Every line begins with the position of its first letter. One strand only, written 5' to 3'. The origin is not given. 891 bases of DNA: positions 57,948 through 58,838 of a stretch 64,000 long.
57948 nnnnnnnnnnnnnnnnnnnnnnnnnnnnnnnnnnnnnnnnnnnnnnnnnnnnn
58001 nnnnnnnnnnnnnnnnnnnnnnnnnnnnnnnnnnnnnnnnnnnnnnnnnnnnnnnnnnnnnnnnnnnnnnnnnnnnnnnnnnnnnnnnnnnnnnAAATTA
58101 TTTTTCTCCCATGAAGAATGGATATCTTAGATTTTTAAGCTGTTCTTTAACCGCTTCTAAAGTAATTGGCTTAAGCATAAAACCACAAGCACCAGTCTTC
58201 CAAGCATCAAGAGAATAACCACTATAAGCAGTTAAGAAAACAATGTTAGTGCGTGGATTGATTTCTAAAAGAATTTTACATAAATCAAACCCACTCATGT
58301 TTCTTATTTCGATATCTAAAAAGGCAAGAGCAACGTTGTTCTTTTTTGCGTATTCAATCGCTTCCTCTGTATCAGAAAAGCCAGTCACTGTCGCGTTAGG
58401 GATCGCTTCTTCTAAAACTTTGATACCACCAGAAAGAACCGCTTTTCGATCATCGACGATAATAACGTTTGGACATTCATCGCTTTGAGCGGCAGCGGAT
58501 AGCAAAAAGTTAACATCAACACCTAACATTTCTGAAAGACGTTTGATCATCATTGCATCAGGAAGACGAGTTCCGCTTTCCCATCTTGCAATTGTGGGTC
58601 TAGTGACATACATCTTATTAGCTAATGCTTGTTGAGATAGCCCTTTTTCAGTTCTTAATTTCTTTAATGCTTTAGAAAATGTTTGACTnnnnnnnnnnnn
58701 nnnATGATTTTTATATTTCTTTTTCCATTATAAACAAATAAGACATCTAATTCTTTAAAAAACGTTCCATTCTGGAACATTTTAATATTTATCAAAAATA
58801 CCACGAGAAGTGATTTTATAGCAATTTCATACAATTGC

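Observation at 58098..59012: Inverted-architecture response regulator (XRE HTH then receiver) with a LytS-like kinase and two identical palindromic 17-mers in the divergent promoter region.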

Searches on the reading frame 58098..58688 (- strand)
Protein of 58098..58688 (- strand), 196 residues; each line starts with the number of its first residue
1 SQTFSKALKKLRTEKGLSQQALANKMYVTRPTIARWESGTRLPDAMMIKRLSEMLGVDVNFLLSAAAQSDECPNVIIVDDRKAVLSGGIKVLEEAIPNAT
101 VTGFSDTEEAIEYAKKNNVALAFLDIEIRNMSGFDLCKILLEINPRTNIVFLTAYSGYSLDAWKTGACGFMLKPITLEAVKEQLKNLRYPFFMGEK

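Call 5: search_protein_families(library=pfam, proteins=[window:58098-58688:-], max_evalue=0.01)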
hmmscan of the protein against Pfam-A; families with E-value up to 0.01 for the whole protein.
window:58098-58688:- (196 aa): 7 families
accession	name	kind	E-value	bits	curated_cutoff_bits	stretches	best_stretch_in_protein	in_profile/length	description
PF00072.30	Response_reg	-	4.7e-18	65.8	30.2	1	75-184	1-110/111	Response regulator receiver domain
PF01381.28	HTH_3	-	3.6e-15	56.2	23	1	8-61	1-54/55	Helix-turn-helix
PF12844.13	HTH_19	-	3.5e-11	43.3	30.2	1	6-64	2-60/64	Helix-turn-helix domain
PF13560.12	HTH_31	-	2.8e-10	40.8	27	1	7-59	5-58/64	Helix-turn-helix domain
PF01047.28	MarR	-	0.0017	18.6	24.6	1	6-36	7-37/59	MarR family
PF13443.12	HTH_26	-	0.0055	17.4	22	0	8-59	2-54/63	Cro/C1-type HTH DNA-binding domain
PF22495.2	HTH_92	-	0.0061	16.3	27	1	10-46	2-38/45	RsaL-like HTH domain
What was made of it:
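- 58098..58691 (-): Response regulator gene, 197 aa: N-terminal XRE/HTH_3 domain, short conserved linker (QSDECPN), C-terminal receiver with D79/D80/D125/T153/K173 (Met-less numbering). Pfam call 5.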

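Call 8: find_homologous_proteins(query=window:58098-58688:-)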
Query window:58098-58688:- (196 aa): 6742 proteins with E <= 0.001 among 6958 candidates; the best 120 are listed.
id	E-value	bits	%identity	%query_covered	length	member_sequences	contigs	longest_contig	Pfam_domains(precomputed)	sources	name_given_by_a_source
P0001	5.8e-123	425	100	100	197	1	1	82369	PF12844.14,PF01381.29,PF00072.31,PF13560.13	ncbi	-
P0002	1.2e-116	405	95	100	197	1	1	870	PF12844.14,PF01381.29,PF00072.31,PF13560.13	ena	-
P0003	9.5e-115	398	94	99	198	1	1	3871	PF12844.14,PF01381.29,PF00072.31,PF13560.13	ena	-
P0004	1.5e-113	394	92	99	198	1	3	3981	PF12844.14,PF01381.29,PF00072.31,PF13560.13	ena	-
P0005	1.7e-113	394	91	99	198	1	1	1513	PF12844.14,PF01381.29,PF00072.31,PF13560.13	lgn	-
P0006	4.1e-113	393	91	99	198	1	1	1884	PF12844.14,PF01381.29,PF00072.31,PF13560.13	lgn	-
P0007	5.6e-113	393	91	99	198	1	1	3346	PF12844.14,PF01381.29,PF00072.31,PF13560.13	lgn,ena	-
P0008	3.9e-112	390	91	99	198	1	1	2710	PF12844.14,PF01381.29,PF00072.31,PF13560.13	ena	-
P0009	7.5e-112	389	90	99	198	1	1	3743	PF12844.14,PF01381.29,PF00072.31,PF13560.13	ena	-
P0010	1.3e-111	388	90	99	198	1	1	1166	PF12844.14,PF01381.29,PF00072.31,PF13560.13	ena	-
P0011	2.3e-111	387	89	99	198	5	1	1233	PF12844.14,PF01381.29,PF00072.31,PF13560.13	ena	-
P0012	1.0e-110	385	89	99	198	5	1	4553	PF12844.14,PF01381.29,PF00072.31,PF13560.13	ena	-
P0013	1.1e-109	382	89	99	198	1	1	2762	PF12844.14,PF01381.29,PF00072.31,PF13560.13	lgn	-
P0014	5.2e-108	376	86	100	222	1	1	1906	PF12844.14,PF01381.29,PF00072.31,PF13560.13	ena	-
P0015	5.3e-108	376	86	100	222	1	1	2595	PF12844.14,PF01381.29,PF00072.31,PF13560.13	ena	-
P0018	3.8e-104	364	82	100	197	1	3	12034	PF12844.14,PF01381.29,PF00072.31,PF13560.13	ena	-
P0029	5.7e-102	357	82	99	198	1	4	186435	PF12844.14,PF01381.29,PF00072.31,PF13560.13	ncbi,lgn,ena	-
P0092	1.9e-92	326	74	100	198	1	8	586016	PF12844.14,PF01381.29,PF00072.31,PF13560.13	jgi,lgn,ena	-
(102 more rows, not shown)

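Call 9: search_protein_families(library=ncbifam, proteins=[window:58098-58688:-], max_evalue=0.01)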
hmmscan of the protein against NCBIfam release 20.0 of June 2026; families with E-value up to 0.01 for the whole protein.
window:58098-58688:- (196 aa): 75 families (the best 25 are shown)
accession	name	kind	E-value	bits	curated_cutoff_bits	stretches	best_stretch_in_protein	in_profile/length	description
NF008677.0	PRK11697.1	equivalog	6.6e-15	55.1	246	1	74-188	3-116/238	two-component system response regulator BtsR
NF041951.1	phage_RstR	subfamily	6.4e-13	48.9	80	1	3-70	2-69/108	RstR family transcriptional repressor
NF007935.0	PRK10651.1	equivalog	6.3e-10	38.6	250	1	70-186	4-122/216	two-component system response regulator NarL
NF052445.1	RespRegMctR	equivalog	1.2e-09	37.9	300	1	75-180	4-111/205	two-component system response regulator MctR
NF007018.1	PRK09483.1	equivalog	1.9e-09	37.5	280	1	74-180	3-111/217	UvrY/SirA/GacA family response regulator transcription factor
NF007403.0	PRK09935.1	equivalog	2.8e-09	36.9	271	1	73-180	3-113/210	fimbria biosynthesis transcriptional regulator FimZ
NF008296.0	PRK11083.1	equivalog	2.8e-09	36.7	273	1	73-157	4-85/228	two-component system response regulator CreB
NF010684.1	PRK14084.1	equivalog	7.6e-09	35.7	375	1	76-186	4-114/254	response regulator transcription factor LytR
NF041945.1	LuxN_Vibrio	equivalog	1.6e-08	33.2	1550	1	67-186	715-833/839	quorum-sensing autoinducer 1 sensor kinase/phosphatase LuxN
NF008469.0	PRK11361.1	equivalog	2e-08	33.4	714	1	74-181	6-113/461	acetoacetate metabolism transcriptional regulator AtoC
NF008318.0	PRK11107.1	equivalog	4e-08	31.8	890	1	58-185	653-782/920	two-component sensor histidine kinase BarA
NF001965.0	PRK00742.1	subfamily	5.2e-08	32.5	293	1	75-176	6-110/357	chemotaxis-specific protein-glutamate methyltransferase CheB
NF007708.0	PRK10403.1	equivalog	8.7e-08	31.9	343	1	74-184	8-120/215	nitrate/nitrite response regulator protein NarP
TIGR00270.2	TIGR00270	equivalog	1.5e-07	31.3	110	1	3-59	75-131/159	multiprotein bridging factor aMBF1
NF033791.1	ActR_PrrA_rreg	equivalog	1.8e-07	31.3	250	1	75-185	4-114/173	ActR/PrrA/RegA family redox response regulator transcription factor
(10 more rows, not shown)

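Call 12: find_related_loci(query=A1, collection=genome_contigs, flank=6000)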
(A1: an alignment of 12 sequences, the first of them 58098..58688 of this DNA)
Query A1 (196 aa) in genome_contigs; peptide patterns used: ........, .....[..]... (x = any residue, [..] = any of these).
178 stretches matched a pattern; 144 encode a relative of the query (tblastn E <= 1e-3); the best 80 are kept; 80 distinct loci.
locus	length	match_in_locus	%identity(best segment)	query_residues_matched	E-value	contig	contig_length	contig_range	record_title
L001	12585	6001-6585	76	1-195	5e-104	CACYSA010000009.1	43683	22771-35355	MAG: uncultured Erysipelotrichaceae bacterium isolate RUG12224 genome assembly, contig: RUG12224_asm_9, whole genome sho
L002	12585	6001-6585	74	1-196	2e-101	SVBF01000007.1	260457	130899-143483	MAG: Erysipelotrichaceae bacterium isolate SIG221 k141_229555, whole genome shotgun sequence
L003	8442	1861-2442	74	1-194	3e-100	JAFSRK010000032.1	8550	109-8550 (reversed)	MAG: Ruminococcus sp. isolate RGIG3405 Goat_Reticulum.Co__c266061, whole genome shotgun sequence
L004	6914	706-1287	76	1-194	7e-100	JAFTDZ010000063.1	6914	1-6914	MAG: Clostridia bacterium isolate RGIG3732 Goat_Rumen.Co__c503872, whole genome shotgun sequence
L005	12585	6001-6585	73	1-195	2e-99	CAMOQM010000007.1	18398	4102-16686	MAG: uncultured Bacillales bacterium isolate SRR873606_bin.8_metaWRAP_v1.3_MAG genome assembly, contig: NODE_5776_length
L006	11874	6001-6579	74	1-193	5e-99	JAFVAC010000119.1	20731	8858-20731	MAG: Clostridia bacterium isolate RGIG4983 Roe_deer_Rumen-5__c564270, whole genome shotgun sequence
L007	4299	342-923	74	1-194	7e-99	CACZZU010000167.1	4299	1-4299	MAG: uncultured Ruminococcus sp. isolate RUG13097 genome assembly, contig: RUG13097_asm_167, whole genome shotgun sequen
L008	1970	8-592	74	1-194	1e-102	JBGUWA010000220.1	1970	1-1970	MAG: Candidatus Enteromonas sp. isolate ruminal_MAG_88 ruminal_MAG_88_contig_0220, whole genome shotgun sequence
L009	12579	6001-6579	71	2-194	7e-98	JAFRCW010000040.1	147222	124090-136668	MAG: Ruminococcus sp. isolate RGIG2380 Goat_Ileum-3__c232069, whole genome shotgun sequence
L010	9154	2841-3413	73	4-194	2e-97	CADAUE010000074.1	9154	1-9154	MAG: uncultured Ruminococcus sp. isolate RUG13630 genome assembly, contig: RUG13630_asm_74, whole genome shotgun sequenc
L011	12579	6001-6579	75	2-194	2e-97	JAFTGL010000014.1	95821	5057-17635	MAG: Ruminococcus sp. isolate RGIG3796 Roe_deer_Abomasum.Co__c687092, whole genome shotgun sequence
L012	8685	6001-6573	73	4-194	4e-97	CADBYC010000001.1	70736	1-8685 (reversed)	MAG: uncultured Ruminococcus sp. isolate RUG14402 genome assembly, contig: RUG14402_asm_1, whole genome shotgun sequence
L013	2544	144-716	72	4-194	5e-100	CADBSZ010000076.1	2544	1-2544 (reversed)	MAG: uncultured Ruminococcus sp. isolate RUG14275 genome assembly, contig: RUG14275_asm_76, whole genome shotgun sequenc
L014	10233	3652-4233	71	1-194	2e-96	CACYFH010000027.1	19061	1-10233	MAG: uncultured Ruminococcus sp. isolate RUG11889 genome assembly, contig: RUG11889_asm_27, whole genome shotgun sequenc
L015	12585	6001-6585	71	1-195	4e-96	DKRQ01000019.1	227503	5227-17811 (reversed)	MAG TPA_asm: Bacillales bacterium UBA7278 UBA7278_contig_1327, whole genome shotgun sequence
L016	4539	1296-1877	72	1-194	3e-96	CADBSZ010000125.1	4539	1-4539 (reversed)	MAG: uncultured Ruminococcus sp. isolate RUG14275 genome assembly, contig: RUG14275_asm_125, whole genome shotgun sequen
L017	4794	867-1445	73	4-196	8e-96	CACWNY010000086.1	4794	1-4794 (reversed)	MAG: uncultured Ruminococcus sp. isolate RUG10751 genome assembly, contig: RUG10751_asm_86, whole genome shotgun sequenc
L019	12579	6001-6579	71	2-194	2e-95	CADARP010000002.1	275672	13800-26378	MAG: Ruminococcaceae bacterium isolate RUG13553 genome assembly, contig: RUG13553_asm_2, whole genome shotgun sequence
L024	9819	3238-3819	71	1-194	3e-94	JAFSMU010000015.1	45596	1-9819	MAG: Clostridia bacterium isolate RGIG3285 Goat_Reticulum-4__c295881, whole genome shotgun sequence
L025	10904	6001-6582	69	1-194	8e-94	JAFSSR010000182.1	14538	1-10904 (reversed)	MAG: Clostridia bacterium isolate RGIG3438 Goat_Rumen.Co__c2131599, whole genome shotgun sequence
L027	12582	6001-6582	70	1-194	5e-94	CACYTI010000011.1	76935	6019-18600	MAG: uncultured Ruminococcus sp. isolate RUG12253 genome assembly, contig: RUG12253_asm_11, whole genome shotgun sequenc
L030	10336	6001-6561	73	4-190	9e-94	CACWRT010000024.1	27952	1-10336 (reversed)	MAG: uncultured Ruminococcus sp. isolate RUG10851 genome assembly, contig: RUG10851_asm_24, whole genome shotgun sequenc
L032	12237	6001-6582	69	1-194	3e-93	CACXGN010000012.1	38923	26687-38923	MAG: uncultured Clostridiales bacterium isolate RUG11243 genome assembly, contig: RUG11243_asm_12, whole genome shotgun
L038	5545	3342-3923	69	1-194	5e-91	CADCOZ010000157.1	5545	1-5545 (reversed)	MAG: uncultured Ruminococcus sp. isolate RUG14840 genome assembly, contig: RUG14840_asm_157, whole genome shotgun sequen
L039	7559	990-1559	69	4-194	4e-91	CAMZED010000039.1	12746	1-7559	MAG TPA_asm: uncultured Clostridia bacterium isolate SRR10912533_bin.55_metaWRAP_v1.3_MAG genome assembly, contig: ERZ14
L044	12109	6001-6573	69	4-194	4e-90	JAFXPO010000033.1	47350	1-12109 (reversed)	MAG: Oscillospiraceae bacterium isolate RGIG6629 Sheep_Rumen-1__c1041091, whole genome shotgun sequence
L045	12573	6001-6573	69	4-194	6e-90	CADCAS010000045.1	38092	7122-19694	MAG: uncultured Clostridiales bacterium isolate RUG14473 genome assembly, contig: RUG14473_asm_45, whole genome shotgun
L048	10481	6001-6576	67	1-192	4e-89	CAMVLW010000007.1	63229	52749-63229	MAG TPA_asm: uncultured Clostridia bacterium isolate SRR8387717_bin.37_metaWRAP_v1.3_MAG genome assembly, contig: ERZ142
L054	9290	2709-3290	66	1-194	2e-88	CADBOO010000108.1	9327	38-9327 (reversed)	MAG: uncultured Ruminococcus sp. isolate RUG14157 genome assembly, contig: RUG14157_asm_108, whole genome shotgun sequen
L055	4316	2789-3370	67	1-194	3e-88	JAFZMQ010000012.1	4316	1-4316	MAG: Clostridia bacterium isolate RGIG7905 Water_buffalos_Reticulum.Co__c1425405, whole genome shotgun sequence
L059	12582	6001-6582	67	1-194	1e-87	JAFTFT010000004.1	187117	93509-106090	MAG: Oscillospiraceae bacterium isolate RGIG3778 Roe_deer_Abomasum-4__c293, whole genome shotgun sequence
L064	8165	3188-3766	66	1-194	6e-87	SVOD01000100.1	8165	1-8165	MAG: Oscillospiraceae bacterium isolate SIG556 NODE_20081_length_8165_cov_5.036845, whole genome shotgun sequence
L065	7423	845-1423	64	2-194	7e-87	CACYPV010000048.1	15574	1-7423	MAG: uncultured Ruminococcus sp. isolate RUG12166 genome assembly, contig: RUG12166_asm_48, whole genome shotgun sequenc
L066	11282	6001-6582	66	1-194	2e-86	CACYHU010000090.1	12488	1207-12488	MAG: uncultured Chloroflexi bacterium isolate RUG11948 genome assembly, contig: RUG11948_asm_90, whole genome shotgun se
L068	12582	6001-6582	66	1-194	1e-86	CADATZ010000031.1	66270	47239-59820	MAG: uncultured Chloroflexi bacterium isolate RUG13631 genome assembly, contig: RUG13631_asm_31, whole genome shotgun se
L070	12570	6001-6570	66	4-194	1e-86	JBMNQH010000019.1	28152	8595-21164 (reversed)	MAG: Oscillospiraceae bacterium isolate SBF912SR2HQ0027 scaffold_6854_c1, whole genome shotgun sequence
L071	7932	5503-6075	68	4-194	2e-86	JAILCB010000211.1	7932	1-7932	MAG: Lachnospiraceae bacterium isolate RUI574 k141_4684609_flag=1_multi=12.2814_len=7932, whole genome shotgun sequence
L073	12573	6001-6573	68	4-194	1e-86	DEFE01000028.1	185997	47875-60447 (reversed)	MAG TPA_asm: Lachnospiraceae bacterium UBA2860 UBA2860_contig_1871, whole genome shotgun sequence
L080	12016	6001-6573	66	4-194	1e-85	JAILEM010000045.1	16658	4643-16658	MAG: Lachnospiraceae bacterium isolate RUI046 k141_8894638_flag=0_multi=51.6496_len=16658, whole genome shotgun sequence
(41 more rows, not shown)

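Call 24: search_solved_structures(query=window:58098-58688:-, max_evalue=0.001)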
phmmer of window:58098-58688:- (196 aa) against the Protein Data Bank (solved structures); distinct sequences matched with E-value up to 0.001: 59.
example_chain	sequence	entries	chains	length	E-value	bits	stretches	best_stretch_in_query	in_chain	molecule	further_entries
9xzo_A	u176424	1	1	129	5e-09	39.2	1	74-187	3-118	De novo protein M1X0B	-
6er7_A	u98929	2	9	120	4.1e-08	36.2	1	74-185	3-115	120aa long hypothetical chemotaxis protein (CheY)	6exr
8tac_A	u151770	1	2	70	6.5e-08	35.6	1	4-58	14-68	DBP48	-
3jte_A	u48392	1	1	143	6.7e-08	35.5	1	74-183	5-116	Response regulator receiver protein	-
6wsh_A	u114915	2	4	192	1e-06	31.7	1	75-177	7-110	Response regulator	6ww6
2qv0_A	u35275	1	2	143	1.1e-06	31.6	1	69-186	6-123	Protein mrkE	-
3c3w_A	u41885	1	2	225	1.1e-06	31.6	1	75-176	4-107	TWO COMPONENT TRANSCRIPTIONAL REGULATORY PROTEIN DEVR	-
6swf_A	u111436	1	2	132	1.3e-06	31.4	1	75-185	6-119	Two-component response regulator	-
6swb_A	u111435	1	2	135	1.3e-06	31.3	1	75-185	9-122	Two-component response regulator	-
3a0u_A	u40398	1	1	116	2.4e-06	30.5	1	100-187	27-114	Response regulator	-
3a0r_B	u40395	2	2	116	2.4e-06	30.4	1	100-187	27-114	Response regulator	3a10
1a04_A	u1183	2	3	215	2.7e-06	30.3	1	71-180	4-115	NITRATE/NITRITE RESPONSE REGULATOR PROTEIN NARL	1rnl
3t8y_A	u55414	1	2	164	4.2e-06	29.7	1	68-175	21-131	Chemotaxis response regulator protein-glutamate methylesterase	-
4iga_A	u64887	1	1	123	8.2e-06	28.7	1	100-185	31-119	Chemotaxis protein CheY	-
1tmy_A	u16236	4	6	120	8.6e-06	28.6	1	100-185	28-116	CHEY PROTEIN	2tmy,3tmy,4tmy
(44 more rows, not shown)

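Call 29: search_protein_families(library=pfam, proteins=[L003:3946-5703:+, L003:5700-7487:+, L011:8021-10552:-, L073:4898-5974:+, L027:4185-5714:-, L014:2783-3502:-, L014:154-912:-, L005:7885-9390:-, L065:2866-5397:+, L070:2577-4484:-], max_evalue=0.001)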
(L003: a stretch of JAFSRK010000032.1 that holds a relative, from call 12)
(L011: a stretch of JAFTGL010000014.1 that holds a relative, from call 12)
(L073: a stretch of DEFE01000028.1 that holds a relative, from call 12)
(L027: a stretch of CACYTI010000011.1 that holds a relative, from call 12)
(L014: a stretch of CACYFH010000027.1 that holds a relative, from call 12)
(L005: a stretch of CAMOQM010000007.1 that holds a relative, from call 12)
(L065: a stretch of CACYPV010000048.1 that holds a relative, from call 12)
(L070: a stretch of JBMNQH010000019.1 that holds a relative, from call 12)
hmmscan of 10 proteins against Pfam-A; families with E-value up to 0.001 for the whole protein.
L003:3946-5703:+ (585 aa): 2 families
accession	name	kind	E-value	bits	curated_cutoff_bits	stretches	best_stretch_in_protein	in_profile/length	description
PF00005.33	ABC_tran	-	4.7e-28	98.9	25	1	359-506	2-136/137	ABC transporter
PF00664.28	ABC_membrane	-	1.2e-23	84.6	28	1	17-286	5-264/274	ABC transporter transmembrane region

L003:5700-7487:+ (595 aa): 5 families
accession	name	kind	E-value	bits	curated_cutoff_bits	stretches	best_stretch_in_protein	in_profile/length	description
PF00664.28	ABC_membrane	-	1.3e-47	163.2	28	1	29-311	1-274/274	ABC transporter transmembrane region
PF00005.33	ABC_tran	-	5.8e-29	101.9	25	1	376-523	2-137/137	ABC transporter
PF02463.25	SMC_N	-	1.5e-07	31.5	40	1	452-565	110-211/220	RecF/RecN/SMC N terminal domain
PF13401.12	AAA_22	-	2.7e-05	24.9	27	1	388-521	8-93/130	AAA domain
PF09818.15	ABC_ATPase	-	0.00052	19.6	23.2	0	468-541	131-201/283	P-loop domain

L011:8021-10552:- (843 aa): 2 families
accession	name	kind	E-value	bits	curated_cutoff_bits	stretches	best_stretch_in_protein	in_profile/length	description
PF00563.25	EAL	-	6e-62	209.5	31.3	1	330-564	4-236/236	EAL domain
PF00990.26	GGDEF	-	7.7e-14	52.2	23.8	1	164-259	5-110/161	Diguanylate cyclase, GGDEF domain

L073:4898-5974:+ (358 aa): 1 family
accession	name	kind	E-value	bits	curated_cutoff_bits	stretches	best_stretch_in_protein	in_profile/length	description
PF00990.26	GGDEF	-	4.2e-10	40.1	23.8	1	206-292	3-93/161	Diguanylate cyclase, GGDEF domain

L027:4185-5714:- (509 aa): 1 family
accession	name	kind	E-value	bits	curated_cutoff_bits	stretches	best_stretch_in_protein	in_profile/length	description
PF07228.17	SpoIIE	-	3.9e-43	148.1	25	1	306-496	1-190/192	Stage II sporulation protein E (SpoIIE)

L014:2783-3502:- (239 aa): 1 family
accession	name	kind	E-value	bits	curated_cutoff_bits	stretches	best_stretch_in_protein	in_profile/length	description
PF03729.18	DUF308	-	1.2e-14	54.8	25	2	131-206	2-73/73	Short repeat of unknown function (DUF308)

L014:154-912:- (252 aa): 0 families

L005:7885-9390:- (501 aa): 1 family
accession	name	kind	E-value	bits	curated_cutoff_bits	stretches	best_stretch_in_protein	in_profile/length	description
PF02554.20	CstA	-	1e-57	196.6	27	3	1-206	3-207/560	Carbon starvation protein CstA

L065:2866-5397:+ (843 aa): 3 families
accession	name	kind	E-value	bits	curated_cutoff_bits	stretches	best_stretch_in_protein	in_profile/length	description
PF00072.30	Response_reg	-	4.8e-46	155.9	30.2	2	719-835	1-110/111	Response regulator receiver domain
PF02518.31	HATPase_c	-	2.2e-27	96.1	26.4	1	447-561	2-108/111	Histidine kinase-, DNA gyrase B-, and HSP90-like ATPase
PF00512.31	HisKA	-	2.9e-16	59.7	26.9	1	333-399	1-66/66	His Kinase A (phospho-acceptor) domain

L070:2577-4484:- (635 aa): 0 families

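Call 30: search_protein_families(library=pfam, proteins=[L039:4483-6216:+, L024:1-3044:-, L070:1-2557:-, L006:1-4231:-, L068:7935-10361:+, L009:5247-5801:-, L038:471-2912:-, L045:4626-5912:+, L066:4311-5810:-, L032:1-5723:-], max_evalue=0.001)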
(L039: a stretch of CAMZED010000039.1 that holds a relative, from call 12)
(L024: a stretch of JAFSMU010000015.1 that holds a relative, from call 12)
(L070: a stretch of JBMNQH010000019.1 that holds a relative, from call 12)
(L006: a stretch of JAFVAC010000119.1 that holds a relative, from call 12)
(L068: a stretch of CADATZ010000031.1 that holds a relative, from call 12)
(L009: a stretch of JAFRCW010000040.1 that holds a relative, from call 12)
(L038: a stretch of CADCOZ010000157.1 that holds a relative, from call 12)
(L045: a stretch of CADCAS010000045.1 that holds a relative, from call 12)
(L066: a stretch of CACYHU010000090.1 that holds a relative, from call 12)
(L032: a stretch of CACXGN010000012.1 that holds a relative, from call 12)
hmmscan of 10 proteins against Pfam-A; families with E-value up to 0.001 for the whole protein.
L039:4483-6216:+ (577 aa): 1 family
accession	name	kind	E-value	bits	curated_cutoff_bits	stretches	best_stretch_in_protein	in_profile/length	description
PF01554.23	MatE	-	2.8e-22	79.6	24.9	2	18-170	4-155/161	MatE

L024:1-3044:- (1014 aa): 0 families

L070:1-2557:- (852 aa): 3 families
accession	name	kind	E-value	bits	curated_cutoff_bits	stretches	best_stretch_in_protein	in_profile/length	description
PF14200.12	RicinB_lectin_2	-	3e-23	82.8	25.6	2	82-168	1-87/89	Ricin-type beta-trefoil lectin domain-like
PF00652.28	Ricin_B_lectin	-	7.7e-09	36.2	29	1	95-187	3-89/126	Ricin-type beta-trefoil lectin domain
PF18998.6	Flg_new_2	-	2.8e-05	24.4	23.6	1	627-664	9-46/73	Divergent InlB B-repeat domain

L006:1-4231:- (1410 aa): 4 families
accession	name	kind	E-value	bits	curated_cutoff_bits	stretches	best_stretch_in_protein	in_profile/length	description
PF02368.24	Big_2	-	5.3e-79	260.6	22.8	7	1278-1351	1-74/79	Bacterial Ig-like domain (group 2)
PF22359.2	Big-like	-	1.2e-15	57.9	27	0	647-677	3-33/48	Bacterial Ig-like domain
PF21461.3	HL_N-beta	-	1.9e-13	50.4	27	0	908-953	8-47/57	Hyaluronate lyase, N-terminal beta-sheet domain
PF20578.4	aBig_2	-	3.7e-06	27.1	27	0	645-688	35-80/89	Atrophied bacterial Ig domain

L068:7935-10361:+ (808 aa): 5 families
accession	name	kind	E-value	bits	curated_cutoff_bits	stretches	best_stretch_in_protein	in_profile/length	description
PF13306.12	LRR_5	-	1e-76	255.4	27.7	2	445-574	1-127/127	BspA type Leucine rich repeat region (6 copies)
PF00753.33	Lactamase_B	-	6e-12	46.4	22.7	1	39-234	4-188/196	Metallo-beta-lactamase superfamily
PF04203.18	Sortase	-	4.8e-09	36.5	26.6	1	668-804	1-125/125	Sortase domain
PF12706.13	Lactamase_B_2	-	1.1e-07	32.1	27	1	75-191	24-144/200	Beta-lactamase superfamily domain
PF13855.12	LRR_8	-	2.7e-07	30.7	27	0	445-486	14-56/61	Leucine rich repeat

L009:5247-5801:- (184 aa): 2 families
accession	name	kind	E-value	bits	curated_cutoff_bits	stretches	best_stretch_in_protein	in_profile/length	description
PF01569.27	PAP2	-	1.9e-24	86.3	27.2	1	59-170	3-125/130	PAP2 superfamily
PF14378.12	PAP2_3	-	2.8e-07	31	27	1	101-162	124-187/190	PAP2 superfamily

L038:471-2912:- (813 aa): 0 families

L045:4626-5912:+ (428 aa): 0 families

L066:4311-5810:- (499 aa): 1 family
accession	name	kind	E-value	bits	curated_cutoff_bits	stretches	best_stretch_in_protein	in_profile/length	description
PF00990.26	GGDEF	-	8.5e-25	87.8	23.8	1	336-483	1-157/161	Diguanylate cyclase, GGDEF domain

L032:1-5723:- (1907 aa): 1 family
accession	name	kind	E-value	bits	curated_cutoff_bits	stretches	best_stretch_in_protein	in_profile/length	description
PF18676.6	MBG_2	-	2.1e-06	28.7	25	2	1314-1388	2-70/72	MBG domain (YGX type)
